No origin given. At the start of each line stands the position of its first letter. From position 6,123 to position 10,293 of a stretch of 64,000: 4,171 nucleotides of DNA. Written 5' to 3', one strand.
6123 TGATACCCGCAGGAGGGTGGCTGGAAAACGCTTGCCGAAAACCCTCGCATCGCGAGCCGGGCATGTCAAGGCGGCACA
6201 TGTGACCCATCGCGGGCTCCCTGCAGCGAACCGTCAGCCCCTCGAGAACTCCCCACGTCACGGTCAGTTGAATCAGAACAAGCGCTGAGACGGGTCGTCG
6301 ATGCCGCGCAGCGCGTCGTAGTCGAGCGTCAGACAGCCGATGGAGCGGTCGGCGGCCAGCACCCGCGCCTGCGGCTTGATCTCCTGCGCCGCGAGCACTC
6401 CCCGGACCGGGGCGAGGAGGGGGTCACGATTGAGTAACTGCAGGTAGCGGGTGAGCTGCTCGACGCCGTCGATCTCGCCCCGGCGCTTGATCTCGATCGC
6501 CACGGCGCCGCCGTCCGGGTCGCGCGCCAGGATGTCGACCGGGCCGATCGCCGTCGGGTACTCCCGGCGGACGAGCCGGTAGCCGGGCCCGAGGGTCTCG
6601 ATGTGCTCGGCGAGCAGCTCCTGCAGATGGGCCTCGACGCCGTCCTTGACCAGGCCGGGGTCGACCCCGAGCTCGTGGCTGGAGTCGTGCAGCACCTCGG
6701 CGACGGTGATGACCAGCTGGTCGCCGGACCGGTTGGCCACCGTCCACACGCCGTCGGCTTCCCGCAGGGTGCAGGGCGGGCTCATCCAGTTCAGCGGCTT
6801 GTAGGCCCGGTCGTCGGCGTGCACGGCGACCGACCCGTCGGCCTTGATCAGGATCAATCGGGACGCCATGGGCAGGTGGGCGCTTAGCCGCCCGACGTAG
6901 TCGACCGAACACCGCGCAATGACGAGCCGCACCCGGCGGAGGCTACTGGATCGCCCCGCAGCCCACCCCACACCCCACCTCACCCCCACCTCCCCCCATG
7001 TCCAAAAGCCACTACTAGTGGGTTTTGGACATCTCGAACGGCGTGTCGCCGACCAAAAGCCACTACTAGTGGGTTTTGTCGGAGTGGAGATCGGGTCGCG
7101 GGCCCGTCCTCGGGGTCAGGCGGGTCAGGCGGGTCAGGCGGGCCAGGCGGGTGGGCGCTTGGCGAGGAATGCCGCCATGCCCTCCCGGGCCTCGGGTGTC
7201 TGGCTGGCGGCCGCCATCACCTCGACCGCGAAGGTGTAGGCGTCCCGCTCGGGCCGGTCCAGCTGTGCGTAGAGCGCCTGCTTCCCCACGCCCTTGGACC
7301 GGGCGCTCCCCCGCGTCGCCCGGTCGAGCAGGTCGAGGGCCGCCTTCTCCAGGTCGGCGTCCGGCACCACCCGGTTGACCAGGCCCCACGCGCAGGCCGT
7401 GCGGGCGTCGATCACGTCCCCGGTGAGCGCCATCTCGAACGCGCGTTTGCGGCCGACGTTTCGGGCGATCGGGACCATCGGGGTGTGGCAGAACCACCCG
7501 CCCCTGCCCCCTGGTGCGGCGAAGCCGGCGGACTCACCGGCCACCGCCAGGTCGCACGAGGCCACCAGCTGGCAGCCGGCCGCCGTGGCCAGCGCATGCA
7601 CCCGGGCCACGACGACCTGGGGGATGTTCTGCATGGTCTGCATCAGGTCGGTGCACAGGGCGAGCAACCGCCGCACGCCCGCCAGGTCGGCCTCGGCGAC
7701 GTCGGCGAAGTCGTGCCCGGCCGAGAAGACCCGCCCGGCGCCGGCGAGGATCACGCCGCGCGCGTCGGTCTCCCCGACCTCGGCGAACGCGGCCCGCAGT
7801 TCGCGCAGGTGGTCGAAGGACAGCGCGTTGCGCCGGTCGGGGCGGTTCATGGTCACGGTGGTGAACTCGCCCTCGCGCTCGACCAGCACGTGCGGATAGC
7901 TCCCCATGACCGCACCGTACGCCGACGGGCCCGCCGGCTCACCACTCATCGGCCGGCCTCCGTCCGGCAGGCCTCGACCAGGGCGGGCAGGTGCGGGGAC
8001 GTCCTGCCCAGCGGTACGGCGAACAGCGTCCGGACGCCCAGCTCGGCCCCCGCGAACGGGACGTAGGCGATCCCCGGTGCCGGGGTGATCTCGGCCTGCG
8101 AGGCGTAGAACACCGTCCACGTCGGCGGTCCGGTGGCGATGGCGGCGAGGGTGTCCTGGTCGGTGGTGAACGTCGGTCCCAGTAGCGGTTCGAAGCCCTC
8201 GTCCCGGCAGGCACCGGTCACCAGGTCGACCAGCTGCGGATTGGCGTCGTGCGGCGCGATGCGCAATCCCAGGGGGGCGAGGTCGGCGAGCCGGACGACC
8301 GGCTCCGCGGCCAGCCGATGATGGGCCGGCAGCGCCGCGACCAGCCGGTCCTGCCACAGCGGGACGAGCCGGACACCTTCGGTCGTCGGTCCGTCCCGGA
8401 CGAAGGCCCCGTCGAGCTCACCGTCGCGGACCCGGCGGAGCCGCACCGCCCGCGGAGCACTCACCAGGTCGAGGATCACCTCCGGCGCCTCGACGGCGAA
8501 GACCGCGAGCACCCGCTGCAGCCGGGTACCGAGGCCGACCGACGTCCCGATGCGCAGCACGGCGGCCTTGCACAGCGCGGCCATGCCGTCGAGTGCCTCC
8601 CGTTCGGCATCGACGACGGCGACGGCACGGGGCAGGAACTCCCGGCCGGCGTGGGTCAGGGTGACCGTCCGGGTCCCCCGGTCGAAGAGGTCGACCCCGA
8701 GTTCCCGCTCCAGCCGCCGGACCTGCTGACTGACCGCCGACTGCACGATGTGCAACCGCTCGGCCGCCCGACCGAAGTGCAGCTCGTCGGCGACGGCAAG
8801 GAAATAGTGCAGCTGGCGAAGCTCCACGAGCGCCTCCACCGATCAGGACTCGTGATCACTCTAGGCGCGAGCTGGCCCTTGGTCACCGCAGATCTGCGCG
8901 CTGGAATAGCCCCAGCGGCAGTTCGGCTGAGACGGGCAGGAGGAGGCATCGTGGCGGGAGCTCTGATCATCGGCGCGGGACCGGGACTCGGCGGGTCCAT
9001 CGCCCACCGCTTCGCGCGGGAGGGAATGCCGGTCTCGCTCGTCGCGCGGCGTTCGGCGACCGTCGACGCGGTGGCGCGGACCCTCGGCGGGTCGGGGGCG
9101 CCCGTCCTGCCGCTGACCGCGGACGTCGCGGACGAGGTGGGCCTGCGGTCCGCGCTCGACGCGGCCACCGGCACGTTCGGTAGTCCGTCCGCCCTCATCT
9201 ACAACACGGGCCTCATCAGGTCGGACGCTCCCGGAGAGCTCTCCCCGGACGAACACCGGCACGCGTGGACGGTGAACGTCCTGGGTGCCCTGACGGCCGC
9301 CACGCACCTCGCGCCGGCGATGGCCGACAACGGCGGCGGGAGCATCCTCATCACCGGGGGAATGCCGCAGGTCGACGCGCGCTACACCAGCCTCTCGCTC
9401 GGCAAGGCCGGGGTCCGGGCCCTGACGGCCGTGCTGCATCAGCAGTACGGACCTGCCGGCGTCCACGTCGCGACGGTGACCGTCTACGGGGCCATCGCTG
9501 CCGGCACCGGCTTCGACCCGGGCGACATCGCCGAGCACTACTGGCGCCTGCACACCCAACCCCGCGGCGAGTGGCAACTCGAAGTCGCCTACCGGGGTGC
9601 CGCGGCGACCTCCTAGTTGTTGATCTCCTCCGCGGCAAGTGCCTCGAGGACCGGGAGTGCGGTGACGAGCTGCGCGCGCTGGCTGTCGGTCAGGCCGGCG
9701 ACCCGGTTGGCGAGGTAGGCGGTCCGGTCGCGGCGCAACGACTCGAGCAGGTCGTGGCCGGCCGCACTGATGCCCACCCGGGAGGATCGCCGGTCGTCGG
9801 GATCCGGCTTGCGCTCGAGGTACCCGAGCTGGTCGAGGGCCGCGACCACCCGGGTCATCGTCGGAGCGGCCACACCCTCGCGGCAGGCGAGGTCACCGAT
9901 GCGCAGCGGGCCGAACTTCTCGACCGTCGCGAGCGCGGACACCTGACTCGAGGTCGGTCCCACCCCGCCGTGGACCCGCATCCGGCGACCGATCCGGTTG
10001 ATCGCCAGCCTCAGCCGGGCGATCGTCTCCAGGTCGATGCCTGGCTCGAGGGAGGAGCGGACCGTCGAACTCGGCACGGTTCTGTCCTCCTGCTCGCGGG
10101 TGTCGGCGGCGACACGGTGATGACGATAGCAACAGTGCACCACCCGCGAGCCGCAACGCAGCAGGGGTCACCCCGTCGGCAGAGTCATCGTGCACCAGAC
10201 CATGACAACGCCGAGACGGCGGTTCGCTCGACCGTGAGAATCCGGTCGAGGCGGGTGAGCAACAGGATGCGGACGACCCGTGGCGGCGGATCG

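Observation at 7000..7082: Dispersed 80-85 bp composite palindromic intergenic element (family description, copy A)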

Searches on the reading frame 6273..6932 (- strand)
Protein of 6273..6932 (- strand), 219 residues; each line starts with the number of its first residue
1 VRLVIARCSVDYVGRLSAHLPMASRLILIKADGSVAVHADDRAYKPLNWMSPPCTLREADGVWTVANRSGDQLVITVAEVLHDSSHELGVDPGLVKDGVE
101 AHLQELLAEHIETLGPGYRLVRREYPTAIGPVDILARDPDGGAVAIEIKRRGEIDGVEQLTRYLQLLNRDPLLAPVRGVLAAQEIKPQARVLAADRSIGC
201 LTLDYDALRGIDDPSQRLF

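Call 46: search_protein_families(library=pfam, proteins=[window:6273-6932:-])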
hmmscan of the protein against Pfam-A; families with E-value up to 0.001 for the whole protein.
window:6273-6932:- (219 aa): 2 families
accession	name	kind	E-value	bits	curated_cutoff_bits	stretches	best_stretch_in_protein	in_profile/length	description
PF01939.22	NucS_C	-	3.4e-40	137.3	24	1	99-216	1-121/124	Endonuclease NucS C-terminal domain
PF21003.3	NucS_N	-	2e-30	105.1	23.9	1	2-92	5-99/100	Endonuclease NucS N-terminal PH-like domain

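Call 66: find_homologous_proteins(query=window:6273-6932:-, max_evalue=1e-90)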
Query window:6273-6932:- (219 aa): 7761 proteins with E <= 1e-90 among 8000 candidates; the best 120 are listed.
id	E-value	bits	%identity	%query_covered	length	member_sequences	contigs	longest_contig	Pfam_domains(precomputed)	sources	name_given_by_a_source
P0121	1.9e-132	457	94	100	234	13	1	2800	PF01939.22,PF21003.3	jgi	jgi:hypothetical protein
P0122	5.9e-129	446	57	100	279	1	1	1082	PF02021.24,PF01939.22,PF21003.3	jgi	jgi:RecB family endonuclease NucS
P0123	1.1e-123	429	87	100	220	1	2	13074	PF01939.22,PF21003.3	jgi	-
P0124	5.5e-122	423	87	100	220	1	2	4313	PF01939.22,PF21003.3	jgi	jgi:RecB family endonuclease NucS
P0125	1.3e-120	419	85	100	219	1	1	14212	PF01939.22,PF21003.3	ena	-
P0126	3.2e-120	417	84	100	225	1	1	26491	PF01939.22,PF21003.3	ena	-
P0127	6.8e-120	416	85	100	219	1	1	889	PF01939.22,PF21003.3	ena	-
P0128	1.1e-119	416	85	100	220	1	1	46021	PF01939.22,PF21003.3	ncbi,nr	ncbi:MAG TPA: endonuclease NucS [Mycobacteriales bacterium]|nr:endonuclease NucS [Mycobacteriales ba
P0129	1.2e-119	416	85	100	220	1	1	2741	PF01939.22,PF21003.3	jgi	jgi:hypothetical protein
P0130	1.5e-119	415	84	100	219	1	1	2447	PF01939.22,PF21003.3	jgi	jgi:endonuclease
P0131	2.0e-119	415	84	100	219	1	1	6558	PF01939.22,PF21003.3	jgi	jgi:endonuclease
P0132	2.4e-119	415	85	100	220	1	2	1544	PF01939.22,PF21003.3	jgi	jgi:hypothetical protein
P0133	2.9e-119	414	84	100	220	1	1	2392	PF01939.22,PF21003.3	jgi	jgi:hypothetical protein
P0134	3.8e-119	414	84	100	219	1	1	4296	PF01939.22,PF21003.3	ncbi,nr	ncbi:MAG: endonuclease [Pseudonocardiales bacterium]|nr:endonuclease [Pseudonocardiales bacterium]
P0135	4.8e-119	414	85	100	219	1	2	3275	PF01939.22,PF21003.3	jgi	jgi:endonuclease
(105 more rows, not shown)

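Call 67: find_encoding_contigs(protein=P0121, flank=10000, max_places=6)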
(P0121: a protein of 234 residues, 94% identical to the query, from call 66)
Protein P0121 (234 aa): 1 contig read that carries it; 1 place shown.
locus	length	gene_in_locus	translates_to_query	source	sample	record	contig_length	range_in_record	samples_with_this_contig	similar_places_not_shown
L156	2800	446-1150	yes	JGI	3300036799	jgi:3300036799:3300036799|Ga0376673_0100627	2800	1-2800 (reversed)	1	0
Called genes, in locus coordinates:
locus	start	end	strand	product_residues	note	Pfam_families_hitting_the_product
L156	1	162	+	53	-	?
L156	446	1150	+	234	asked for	PF21003:NucS_N, PF01939:NucS_C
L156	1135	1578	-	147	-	-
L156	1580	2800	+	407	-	?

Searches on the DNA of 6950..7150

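Call 77: search_rna_families(source=window, start=6950, end=7150, threshold=evalue, max_evalue=10)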
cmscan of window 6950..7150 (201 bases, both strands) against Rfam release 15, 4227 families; matches with E-value up to 10: 12.
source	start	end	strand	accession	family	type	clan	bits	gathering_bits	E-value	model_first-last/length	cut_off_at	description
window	7004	7077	+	RF03712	MIR6450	Gene; miRNA;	-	26.2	70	0.0021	1-107/107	no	MIR6450 microRNA precursor family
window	7003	7077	-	RF04014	mir-8338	Gene; miRNA;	-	18.2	80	0.2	1-61/61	no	mir-8338 microRNA precursor family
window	6988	7091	-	RF03800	mir-4477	Gene; miRNA;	-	17.7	74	0.49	1-81/81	no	mir-4477 microRNA precursor family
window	7004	7078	+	RF04014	mir-8338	Gene; miRNA;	-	17.6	80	0.28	1-61/61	no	mir-8338 microRNA precursor family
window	6999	7031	-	RF01047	HBV_epsilon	Cis-reg;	CL00104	17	45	0.68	1-61/61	no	HBV RNA encapsidation signal epsilon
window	7001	7083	+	RF00076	mir-181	Gene; miRNA;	-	16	45.5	0.79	1-83/83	no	mir-181 microRNA precursor family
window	7039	7079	+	RF01678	P37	Gene; sRNA;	-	15.1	50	1.2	1-62/62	no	Pseudomonas sRNA P37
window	6996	7032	-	RF01015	mir-885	Gene; miRNA;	-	13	66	5.9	1-74/74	no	mir-885 microRNA precursor family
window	6998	7032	+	RF00251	mir-219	Gene; miRNA;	-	12.5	54.5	4.5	11-69/79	no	mir-219 microRNA precursor family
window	6998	7032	-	RF04132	mir-4436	Gene; miRNA;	-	12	74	9.6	1-85/85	no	mir-4436 microRNA precursor family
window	7000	7150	-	RF01670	P17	Gene; sRNA;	-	11.7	45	0.56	93-282/282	5'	Pseudomonas sRNA P17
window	6967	7028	+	RF01986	ZEB2_AS1_3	Gene; lncRNA;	-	10.6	55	3.8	1-100/100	no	ZEB2 antisense RNA 1 conserved region 3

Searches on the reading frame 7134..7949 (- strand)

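Call 46: search_protein_families(library=pfam, proteins=[window:7134-7949:-])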
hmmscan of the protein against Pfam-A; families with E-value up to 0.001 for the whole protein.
window:7134-7949:- (271 aa): 2 families
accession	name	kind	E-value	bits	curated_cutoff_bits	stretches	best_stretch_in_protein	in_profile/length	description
PF00378.25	ECH_1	-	9.4e-45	153.3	27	1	29-269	6-248/251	Enoyl-CoA hydratase/isomerase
PF16113.10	ECH_2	-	6.2e-19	69.1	27.2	1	31-217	3-194/335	Enoyl-CoA hydratase/isomerase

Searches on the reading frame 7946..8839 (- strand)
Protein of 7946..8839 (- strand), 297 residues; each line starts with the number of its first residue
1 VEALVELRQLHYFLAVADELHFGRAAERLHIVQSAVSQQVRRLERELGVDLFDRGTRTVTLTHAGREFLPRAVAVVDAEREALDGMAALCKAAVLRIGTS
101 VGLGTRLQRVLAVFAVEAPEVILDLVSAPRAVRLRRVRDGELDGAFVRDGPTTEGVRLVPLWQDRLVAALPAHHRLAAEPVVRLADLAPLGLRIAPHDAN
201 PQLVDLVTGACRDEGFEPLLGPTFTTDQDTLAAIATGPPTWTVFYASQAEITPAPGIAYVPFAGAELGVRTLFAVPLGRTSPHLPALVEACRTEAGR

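Call 79: search_protein_families(library=pfam, proteins=[window:7946-8839:-], max_evalue=0.00001)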
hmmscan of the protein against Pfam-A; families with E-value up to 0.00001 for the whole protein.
window:7946-8839:- (297 aa): 2 families
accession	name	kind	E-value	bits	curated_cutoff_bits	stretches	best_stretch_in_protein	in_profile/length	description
PF00126.33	HTH_1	-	2.7e-25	88.5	26.6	1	7-66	1-60/60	Bacterial regulatory helix-turn-helix protein, lysR family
PF03466.25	LysR_substrate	-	2.3e-20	73.3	28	1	94-294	7-207/209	LysR substrate binding domain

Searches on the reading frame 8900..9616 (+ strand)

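Call 79: search_protein_families(library=pfam, proteins=[window:8900-9616:+], max_evalue=0.00001)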
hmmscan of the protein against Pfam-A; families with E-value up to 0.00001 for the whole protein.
window:8900-9616:+ (238 aa): 2 families
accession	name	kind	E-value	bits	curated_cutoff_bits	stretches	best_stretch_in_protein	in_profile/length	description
PF00106.31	adh_short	-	1e-24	87.5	26.6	1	21-194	3-178/195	short chain dehydrogenase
PF13561.12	adh_short_C2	-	2.5e-17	63.7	27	1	25-194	1-172/236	Enoyl-(Acyl carrier protein) reductase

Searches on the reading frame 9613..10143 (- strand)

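Call 79: search_protein_families(library=pfam, proteins=[window:9613-10143:-], max_evalue=0.00001)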
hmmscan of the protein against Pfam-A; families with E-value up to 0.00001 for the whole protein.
window:9613-10143:- (176 aa): 3 families
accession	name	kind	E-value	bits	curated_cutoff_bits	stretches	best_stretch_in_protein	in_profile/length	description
PF01047.28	MarR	-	1.4e-14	54.1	24.6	1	64-120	2-58/59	MarR family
PF12802.13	MarR_2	-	6.7e-10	39.4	27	1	62-120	2-61/61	MarR family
PF13463.12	HTH_27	-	2.8e-06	27.9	22.2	1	64-129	2-68/68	Winged helix DNA-binding domain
